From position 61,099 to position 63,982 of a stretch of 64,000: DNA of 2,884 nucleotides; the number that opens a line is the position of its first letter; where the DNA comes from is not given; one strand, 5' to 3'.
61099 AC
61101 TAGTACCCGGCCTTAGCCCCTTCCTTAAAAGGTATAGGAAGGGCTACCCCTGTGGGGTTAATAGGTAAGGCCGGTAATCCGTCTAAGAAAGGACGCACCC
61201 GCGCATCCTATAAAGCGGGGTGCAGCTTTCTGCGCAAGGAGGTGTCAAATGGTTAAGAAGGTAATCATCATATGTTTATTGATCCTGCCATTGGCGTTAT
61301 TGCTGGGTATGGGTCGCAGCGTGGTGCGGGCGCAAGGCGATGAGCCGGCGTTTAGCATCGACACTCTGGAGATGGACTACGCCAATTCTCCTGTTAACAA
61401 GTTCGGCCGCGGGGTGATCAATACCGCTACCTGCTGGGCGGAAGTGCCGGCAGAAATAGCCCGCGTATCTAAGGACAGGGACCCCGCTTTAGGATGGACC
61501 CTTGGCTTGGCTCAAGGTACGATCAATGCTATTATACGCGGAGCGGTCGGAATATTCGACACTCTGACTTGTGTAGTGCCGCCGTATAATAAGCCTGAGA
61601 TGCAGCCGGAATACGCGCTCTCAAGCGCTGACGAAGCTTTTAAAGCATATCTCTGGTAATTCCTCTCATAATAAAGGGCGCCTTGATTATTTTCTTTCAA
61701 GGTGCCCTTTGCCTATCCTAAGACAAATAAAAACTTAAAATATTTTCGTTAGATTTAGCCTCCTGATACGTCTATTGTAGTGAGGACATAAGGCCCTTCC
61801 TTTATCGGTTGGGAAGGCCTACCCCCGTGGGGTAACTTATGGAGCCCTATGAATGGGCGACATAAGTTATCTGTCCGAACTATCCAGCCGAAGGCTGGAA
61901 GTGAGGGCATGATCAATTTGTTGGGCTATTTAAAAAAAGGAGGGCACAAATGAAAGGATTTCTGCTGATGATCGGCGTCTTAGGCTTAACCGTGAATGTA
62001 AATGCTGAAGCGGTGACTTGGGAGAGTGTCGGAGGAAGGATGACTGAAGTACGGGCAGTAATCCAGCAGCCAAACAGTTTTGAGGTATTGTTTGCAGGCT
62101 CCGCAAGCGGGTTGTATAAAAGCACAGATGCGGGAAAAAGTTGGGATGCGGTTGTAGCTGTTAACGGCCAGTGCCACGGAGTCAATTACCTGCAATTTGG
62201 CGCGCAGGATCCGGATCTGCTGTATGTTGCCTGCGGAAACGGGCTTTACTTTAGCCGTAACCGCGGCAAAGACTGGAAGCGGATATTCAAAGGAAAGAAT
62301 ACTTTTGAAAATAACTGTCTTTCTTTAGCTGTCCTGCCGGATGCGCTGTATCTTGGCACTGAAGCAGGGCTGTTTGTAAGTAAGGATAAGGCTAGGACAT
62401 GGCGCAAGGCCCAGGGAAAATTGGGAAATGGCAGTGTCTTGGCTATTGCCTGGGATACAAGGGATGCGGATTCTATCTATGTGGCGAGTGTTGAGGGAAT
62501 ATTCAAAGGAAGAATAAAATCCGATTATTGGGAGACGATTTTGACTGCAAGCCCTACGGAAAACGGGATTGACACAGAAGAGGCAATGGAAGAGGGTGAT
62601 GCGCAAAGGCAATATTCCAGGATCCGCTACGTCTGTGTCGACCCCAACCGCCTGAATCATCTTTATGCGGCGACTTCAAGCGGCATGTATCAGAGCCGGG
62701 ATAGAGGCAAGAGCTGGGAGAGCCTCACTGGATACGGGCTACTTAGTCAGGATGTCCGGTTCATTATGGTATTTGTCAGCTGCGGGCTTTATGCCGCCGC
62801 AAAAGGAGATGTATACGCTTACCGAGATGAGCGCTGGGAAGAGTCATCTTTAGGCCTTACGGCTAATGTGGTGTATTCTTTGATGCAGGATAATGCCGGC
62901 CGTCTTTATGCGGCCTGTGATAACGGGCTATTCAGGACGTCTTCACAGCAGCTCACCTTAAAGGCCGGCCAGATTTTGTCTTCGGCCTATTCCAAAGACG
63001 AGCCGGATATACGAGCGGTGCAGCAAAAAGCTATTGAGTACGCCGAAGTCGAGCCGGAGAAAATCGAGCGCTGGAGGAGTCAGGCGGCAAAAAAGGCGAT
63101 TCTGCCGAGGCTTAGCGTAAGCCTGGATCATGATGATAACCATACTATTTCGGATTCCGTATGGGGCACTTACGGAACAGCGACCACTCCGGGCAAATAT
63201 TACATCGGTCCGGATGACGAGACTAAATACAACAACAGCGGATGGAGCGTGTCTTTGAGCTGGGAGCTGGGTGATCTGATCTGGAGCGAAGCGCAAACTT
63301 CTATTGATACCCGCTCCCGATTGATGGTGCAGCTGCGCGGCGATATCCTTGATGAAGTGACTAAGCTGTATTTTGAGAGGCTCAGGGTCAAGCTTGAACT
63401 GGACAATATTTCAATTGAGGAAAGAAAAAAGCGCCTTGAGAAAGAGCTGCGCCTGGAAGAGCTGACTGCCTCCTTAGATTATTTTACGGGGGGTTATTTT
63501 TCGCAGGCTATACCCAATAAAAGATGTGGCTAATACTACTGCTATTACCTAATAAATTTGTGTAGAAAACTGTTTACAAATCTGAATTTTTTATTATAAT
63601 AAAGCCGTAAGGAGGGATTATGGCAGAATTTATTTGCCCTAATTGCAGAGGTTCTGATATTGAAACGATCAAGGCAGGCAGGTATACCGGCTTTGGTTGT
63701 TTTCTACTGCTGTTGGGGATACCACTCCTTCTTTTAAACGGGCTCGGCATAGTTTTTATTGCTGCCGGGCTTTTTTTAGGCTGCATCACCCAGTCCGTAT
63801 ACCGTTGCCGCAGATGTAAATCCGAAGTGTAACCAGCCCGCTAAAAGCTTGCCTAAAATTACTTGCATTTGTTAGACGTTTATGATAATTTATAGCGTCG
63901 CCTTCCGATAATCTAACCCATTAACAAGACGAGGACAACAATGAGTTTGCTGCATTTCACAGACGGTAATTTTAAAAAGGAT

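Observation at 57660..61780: Candidate ECF-sigma regulon: the same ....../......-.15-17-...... motif lies upstream of the anti-sigma gene and of both secreted-protein genes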

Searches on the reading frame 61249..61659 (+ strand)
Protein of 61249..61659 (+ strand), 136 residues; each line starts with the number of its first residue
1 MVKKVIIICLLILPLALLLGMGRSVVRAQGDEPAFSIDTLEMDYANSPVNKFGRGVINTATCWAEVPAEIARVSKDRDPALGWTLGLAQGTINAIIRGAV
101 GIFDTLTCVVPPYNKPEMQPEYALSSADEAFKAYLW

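Call 6: search_protein_families(library=pfam, proteins=[window:61249-61659:+], max_evalue=0.01)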
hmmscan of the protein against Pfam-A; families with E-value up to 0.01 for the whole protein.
window:61249-61659:+ (136 aa): 0 families

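Call 53: search_protein_families(library=ncbifam, proteins=[window:61249-61659:+], max_evalue=0.01)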
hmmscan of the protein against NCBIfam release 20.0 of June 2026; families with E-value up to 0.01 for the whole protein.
window:61249-61659:+ (136 aa): 1 family
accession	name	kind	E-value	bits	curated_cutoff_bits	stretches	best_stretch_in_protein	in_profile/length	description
TIGR04073.1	exo_TIGR04073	subfamily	9.8e-20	70.4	50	1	48-122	2-75/75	exosortase system-associated protein, TIGR04073 family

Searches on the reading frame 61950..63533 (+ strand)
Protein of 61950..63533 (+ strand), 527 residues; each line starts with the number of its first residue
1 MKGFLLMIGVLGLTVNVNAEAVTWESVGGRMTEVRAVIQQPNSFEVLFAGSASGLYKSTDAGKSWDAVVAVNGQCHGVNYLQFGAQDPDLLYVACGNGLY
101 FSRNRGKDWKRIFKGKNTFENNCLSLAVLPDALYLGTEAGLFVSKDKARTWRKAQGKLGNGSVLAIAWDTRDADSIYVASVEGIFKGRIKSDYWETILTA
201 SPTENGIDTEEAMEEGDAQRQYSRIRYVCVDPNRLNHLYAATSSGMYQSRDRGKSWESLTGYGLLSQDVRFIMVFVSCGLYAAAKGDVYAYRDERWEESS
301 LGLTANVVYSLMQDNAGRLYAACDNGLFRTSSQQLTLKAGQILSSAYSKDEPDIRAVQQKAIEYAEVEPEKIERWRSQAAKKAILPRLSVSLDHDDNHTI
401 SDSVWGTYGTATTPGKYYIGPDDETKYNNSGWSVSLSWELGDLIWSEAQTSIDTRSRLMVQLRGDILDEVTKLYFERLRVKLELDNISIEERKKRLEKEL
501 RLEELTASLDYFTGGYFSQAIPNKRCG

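Call 6: search_protein_families(library=pfam, proteins=[window:61950-63533:+], max_evalue=0.01)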
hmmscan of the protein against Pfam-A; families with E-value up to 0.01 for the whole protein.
window:61950-63533:+ (527 aa): 8 families
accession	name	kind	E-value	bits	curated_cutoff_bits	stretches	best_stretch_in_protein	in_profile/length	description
PF15902.12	Sortilin-Vps10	-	1.2e-11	44.6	33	2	22-118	11-118/446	Sortilin, neurotensin receptor 3,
PF15899.11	BNR_6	-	4.3e-07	29.8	27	0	247-259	2-14/14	BNR-Asp box repeat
PF19755.4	DUF6242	-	1.5e-05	25.5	29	0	17-109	123-217/217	Domain of unknown function (DUF6242)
PF02012.26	BNR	-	3.2e-05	23.7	27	0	56-66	1-11/12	BNR/Asp-box repeat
PF14870.12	PSII_BNR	-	4.8e-05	23.2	27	0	73-118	229-275/303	Photosynthesis system II assembly factor YCF48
PF07494.17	Reg_prop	-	0.0045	17.5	20.4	0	302-325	1-24/24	Two component regulator propeller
PF23366.1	Beta-prop_HVO_0234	-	0.0048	16.9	27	0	48-166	162-271/274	HVO_0234-like, beta propeller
PF01502.23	PRA-CH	-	0.0078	16.5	27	0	95-111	16-32/74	Phosphoribosyl-AMP cyclohydrolase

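Call 53: search_protein_families(library=ncbifam, proteins=[window:61950-63533:+], max_evalue=0.01)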
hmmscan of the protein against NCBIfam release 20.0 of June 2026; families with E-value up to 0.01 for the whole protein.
window:61950-63533:+ (527 aa): 3 families
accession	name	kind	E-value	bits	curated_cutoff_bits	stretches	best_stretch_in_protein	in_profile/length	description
NF045728.1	glycosyl_F510_1955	equivalog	2.2e-25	89.3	175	3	81-180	98-196/246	F510_1955 family glycosylhydrolase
NF010237.0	PRK13684.1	equivalog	0.00016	20.8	326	0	92-155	230-296/334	photosynthesis system II assembly factor Ycf48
NF053688.1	BamI_Bacteroidota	equivalog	0.0016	17.8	370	0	53-116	184-246/452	BamI family beta-barrel-assembly machinery protein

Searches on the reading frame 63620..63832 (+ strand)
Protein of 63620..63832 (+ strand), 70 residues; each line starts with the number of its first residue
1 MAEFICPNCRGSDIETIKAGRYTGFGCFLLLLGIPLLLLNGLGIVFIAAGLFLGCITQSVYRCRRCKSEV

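Call 6: search_protein_families(library=pfam, proteins=[window:63620-63832:+], max_evalue=0.01)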
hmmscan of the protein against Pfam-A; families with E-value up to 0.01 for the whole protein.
window:63620-63832:+ (70 aa): 1 family
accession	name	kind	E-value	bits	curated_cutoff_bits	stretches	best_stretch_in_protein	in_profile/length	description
PF10601.15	zf-LITAF-like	-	0.003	18.1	23.8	1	3-70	5-66/70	LITAF-like zinc ribbon domain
